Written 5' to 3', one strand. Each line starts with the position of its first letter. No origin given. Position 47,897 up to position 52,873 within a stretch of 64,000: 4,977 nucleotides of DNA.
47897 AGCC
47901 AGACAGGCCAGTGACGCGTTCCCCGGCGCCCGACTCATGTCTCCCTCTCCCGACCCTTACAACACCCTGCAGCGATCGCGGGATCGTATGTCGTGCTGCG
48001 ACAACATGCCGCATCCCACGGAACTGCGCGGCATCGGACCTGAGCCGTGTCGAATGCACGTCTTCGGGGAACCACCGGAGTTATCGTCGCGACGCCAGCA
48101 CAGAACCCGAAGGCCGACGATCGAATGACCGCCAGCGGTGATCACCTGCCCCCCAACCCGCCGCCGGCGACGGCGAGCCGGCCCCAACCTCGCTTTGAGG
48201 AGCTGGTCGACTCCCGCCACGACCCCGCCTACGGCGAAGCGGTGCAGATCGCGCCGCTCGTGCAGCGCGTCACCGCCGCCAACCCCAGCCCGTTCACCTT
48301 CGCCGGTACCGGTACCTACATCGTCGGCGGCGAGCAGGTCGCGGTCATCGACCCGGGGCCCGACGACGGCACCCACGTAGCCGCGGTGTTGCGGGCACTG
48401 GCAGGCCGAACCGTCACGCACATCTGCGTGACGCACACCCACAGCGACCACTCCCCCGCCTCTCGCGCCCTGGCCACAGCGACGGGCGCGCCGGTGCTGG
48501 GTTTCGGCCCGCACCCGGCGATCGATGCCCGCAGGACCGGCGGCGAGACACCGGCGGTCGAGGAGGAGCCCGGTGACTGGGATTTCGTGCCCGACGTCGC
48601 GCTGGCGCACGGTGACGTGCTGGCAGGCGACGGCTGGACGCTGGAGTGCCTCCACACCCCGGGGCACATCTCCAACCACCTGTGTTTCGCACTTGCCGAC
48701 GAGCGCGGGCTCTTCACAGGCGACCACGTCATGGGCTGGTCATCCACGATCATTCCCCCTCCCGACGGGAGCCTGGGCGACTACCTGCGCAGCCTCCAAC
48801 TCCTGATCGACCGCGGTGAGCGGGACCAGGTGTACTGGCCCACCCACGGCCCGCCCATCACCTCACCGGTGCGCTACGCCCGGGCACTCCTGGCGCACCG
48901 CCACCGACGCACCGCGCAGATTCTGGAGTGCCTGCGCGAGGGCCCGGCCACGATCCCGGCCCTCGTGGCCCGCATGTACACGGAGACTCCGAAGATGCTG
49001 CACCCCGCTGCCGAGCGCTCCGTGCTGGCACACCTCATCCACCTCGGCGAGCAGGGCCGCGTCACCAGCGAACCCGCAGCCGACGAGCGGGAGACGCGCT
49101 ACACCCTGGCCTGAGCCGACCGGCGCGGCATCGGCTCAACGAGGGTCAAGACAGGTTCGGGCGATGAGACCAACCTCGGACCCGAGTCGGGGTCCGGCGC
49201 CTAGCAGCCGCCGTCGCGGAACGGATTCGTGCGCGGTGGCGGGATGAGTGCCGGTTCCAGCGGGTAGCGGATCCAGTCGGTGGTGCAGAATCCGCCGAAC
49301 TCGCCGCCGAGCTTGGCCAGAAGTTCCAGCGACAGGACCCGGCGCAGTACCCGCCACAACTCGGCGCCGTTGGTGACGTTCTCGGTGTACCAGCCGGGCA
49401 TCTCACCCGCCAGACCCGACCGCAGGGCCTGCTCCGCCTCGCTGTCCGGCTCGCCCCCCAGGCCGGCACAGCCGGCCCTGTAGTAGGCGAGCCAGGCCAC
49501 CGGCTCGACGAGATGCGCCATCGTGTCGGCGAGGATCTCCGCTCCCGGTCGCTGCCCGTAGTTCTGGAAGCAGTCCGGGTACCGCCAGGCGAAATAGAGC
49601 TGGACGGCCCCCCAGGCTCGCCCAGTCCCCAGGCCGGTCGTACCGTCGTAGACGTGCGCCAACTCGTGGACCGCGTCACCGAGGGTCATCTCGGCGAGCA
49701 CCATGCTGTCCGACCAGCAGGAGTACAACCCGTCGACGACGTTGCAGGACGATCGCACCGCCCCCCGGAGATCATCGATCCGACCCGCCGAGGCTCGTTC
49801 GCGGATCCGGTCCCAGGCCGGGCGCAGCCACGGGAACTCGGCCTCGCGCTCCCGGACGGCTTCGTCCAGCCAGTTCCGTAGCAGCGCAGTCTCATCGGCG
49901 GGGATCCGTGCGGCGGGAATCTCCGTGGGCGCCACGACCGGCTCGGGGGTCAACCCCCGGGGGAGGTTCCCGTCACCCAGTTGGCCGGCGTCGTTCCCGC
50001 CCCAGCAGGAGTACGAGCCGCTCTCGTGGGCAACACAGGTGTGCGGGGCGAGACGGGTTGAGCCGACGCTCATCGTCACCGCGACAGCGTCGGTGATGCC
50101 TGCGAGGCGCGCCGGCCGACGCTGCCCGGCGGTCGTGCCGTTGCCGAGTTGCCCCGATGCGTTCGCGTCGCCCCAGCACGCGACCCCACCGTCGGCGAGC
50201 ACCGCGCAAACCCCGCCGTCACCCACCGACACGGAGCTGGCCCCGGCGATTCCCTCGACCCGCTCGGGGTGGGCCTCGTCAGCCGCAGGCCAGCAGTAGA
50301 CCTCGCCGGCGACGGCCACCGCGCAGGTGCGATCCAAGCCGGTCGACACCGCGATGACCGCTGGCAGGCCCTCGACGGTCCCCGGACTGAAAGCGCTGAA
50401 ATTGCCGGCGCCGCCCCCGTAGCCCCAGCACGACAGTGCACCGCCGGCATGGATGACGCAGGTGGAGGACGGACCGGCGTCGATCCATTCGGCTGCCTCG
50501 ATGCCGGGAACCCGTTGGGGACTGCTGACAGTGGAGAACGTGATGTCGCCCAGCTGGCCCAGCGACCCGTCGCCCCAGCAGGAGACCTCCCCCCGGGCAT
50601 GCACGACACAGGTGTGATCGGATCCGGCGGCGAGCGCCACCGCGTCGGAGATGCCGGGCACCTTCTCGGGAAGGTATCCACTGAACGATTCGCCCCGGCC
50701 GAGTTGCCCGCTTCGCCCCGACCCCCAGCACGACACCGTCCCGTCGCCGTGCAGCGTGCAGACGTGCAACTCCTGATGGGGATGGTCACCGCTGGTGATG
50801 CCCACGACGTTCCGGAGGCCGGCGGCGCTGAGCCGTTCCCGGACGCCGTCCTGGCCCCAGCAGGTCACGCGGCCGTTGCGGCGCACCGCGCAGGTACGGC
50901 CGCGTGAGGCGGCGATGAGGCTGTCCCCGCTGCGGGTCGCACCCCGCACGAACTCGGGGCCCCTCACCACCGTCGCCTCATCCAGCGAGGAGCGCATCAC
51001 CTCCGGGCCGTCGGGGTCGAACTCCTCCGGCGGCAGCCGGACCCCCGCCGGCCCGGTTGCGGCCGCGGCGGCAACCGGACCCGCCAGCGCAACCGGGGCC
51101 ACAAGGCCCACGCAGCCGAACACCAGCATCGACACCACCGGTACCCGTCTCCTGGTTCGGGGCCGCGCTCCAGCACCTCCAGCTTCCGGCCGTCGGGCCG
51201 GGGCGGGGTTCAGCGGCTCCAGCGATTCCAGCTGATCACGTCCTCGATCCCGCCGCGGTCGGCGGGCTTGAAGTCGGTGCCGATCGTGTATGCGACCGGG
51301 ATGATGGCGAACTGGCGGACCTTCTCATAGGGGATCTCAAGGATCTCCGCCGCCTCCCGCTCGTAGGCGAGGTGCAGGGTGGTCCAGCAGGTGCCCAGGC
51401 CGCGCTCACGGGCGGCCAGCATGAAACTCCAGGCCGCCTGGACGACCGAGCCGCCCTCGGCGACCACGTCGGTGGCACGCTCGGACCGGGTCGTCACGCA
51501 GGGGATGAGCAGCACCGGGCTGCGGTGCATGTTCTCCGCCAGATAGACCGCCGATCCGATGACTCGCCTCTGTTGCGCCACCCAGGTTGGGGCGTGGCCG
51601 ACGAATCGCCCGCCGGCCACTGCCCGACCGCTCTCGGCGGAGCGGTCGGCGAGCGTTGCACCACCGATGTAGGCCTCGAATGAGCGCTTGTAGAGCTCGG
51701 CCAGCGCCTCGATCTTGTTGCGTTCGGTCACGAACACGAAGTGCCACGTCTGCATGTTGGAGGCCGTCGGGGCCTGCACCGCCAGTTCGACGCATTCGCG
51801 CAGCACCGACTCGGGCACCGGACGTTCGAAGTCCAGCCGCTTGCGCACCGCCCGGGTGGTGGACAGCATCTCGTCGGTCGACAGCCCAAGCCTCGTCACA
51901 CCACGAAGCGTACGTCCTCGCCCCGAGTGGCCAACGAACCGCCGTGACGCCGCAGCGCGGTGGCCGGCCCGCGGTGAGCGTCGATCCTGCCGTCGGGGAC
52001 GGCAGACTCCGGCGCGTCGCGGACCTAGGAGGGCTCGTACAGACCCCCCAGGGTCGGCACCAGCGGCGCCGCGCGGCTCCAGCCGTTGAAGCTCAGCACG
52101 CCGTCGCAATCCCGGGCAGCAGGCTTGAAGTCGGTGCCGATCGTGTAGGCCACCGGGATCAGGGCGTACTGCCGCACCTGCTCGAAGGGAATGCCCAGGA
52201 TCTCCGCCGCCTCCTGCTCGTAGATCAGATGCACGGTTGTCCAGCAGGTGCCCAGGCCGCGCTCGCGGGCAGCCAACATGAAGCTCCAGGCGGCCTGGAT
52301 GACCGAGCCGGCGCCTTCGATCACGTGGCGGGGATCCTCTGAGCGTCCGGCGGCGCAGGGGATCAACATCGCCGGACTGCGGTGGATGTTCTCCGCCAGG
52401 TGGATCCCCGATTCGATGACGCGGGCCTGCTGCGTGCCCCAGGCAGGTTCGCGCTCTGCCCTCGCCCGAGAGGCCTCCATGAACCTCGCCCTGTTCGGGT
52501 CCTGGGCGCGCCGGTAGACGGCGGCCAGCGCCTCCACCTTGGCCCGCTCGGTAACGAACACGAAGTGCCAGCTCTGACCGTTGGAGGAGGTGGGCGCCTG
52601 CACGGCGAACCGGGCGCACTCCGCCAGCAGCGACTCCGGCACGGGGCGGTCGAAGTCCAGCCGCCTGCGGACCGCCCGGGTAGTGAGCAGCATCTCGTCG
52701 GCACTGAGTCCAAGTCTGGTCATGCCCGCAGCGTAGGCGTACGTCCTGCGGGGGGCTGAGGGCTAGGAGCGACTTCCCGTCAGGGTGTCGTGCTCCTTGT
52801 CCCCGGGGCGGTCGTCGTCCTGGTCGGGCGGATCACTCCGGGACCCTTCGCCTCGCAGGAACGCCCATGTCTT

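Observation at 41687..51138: Paralogous family of secreted RCC1-propeller proteins with an unannotated 6-Cys HExxH C-terminal domain ending in FRDGGC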

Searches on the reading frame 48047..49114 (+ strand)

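Call 37: search_protein_families(library=pfam, proteins=[window:48047-49114:+], max_evalue=0.001)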
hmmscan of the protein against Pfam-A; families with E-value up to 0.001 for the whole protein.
window:48047-49114:+ (355 aa): 2 families
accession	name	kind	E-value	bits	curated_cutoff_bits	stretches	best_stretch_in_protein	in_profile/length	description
PF00753.33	Lactamase_B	-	9.3e-18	65.3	22.7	1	90-257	9-188/196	Metallo-beta-lactamase superfamily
PF17778.7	BLACT_WH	-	3.4e-14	53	22.8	1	302-342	1-41/46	Beta-lactamase associated winged helix domain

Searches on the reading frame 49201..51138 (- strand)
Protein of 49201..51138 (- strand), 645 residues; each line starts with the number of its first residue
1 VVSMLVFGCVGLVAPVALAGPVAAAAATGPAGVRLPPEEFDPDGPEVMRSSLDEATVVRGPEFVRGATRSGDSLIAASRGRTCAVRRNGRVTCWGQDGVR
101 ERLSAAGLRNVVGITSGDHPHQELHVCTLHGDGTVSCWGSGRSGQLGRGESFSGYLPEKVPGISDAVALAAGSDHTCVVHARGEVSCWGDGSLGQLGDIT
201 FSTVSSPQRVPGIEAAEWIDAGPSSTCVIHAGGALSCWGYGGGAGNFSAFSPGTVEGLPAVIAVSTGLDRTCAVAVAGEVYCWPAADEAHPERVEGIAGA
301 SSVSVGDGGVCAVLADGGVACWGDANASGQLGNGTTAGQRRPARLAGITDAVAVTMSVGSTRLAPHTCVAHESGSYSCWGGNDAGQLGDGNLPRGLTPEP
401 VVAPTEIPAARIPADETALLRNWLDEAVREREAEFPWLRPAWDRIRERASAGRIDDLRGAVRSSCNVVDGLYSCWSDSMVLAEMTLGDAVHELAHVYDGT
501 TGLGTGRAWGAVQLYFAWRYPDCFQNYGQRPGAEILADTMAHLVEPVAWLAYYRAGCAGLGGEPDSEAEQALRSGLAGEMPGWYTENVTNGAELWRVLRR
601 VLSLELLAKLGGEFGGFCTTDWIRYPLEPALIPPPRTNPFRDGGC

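Call 3: search_protein_families(library=pfam, proteins=[window:49201-51138:-], max_evalue=1)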
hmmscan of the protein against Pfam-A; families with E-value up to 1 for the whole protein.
window:49201-51138:- (645 aa): 4 families
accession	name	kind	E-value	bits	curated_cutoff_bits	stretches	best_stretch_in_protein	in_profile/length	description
PF25390.1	WD40_RLD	-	4.3e-36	125.4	150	2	75-283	94-322/363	RCC1-like domain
PF13540.12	RCC1_2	-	5.1e-25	87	22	7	167-195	2-30/30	Regulator of chromosome condensation (RCC1) repeat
PF00415.24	RCC1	-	1.4e-24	86.8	21.7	4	132-179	1-50/50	Regulator of chromosome condensation (RCC1) repeat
PF10427.14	Ago_hook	-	0.27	12.1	25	0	315-386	27-85/151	Argonaute hook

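Call 4: search_protein_families(library=ncbifam, proteins=[window:49201-51138:-], max_evalue=1)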
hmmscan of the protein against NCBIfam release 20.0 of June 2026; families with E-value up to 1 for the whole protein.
window:49201-51138:- (645 aa): 0 families

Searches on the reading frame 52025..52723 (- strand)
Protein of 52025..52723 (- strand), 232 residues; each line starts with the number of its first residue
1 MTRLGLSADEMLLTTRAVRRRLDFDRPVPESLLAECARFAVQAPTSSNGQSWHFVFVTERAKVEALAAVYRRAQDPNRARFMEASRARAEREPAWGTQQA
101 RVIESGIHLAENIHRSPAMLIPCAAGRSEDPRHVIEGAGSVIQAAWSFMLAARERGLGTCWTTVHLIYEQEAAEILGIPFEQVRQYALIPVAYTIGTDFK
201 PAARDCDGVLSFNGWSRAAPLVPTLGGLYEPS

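Call 37: search_protein_families(library=pfam, proteins=[window:52025-52723:-], max_evalue=0.001)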
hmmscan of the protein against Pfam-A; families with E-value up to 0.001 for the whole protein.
window:52025-52723:- (232 aa): 2 families
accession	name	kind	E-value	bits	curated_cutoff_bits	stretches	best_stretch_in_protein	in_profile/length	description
PF00881.29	Nitroreductase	-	2.8e-22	80.1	23.5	1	16-192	5-166/167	Nitroreductase family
PF14512.11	TM1586_NiRdase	-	4e-05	23.8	27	0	37-65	164-191/215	Putative TM nitroreductase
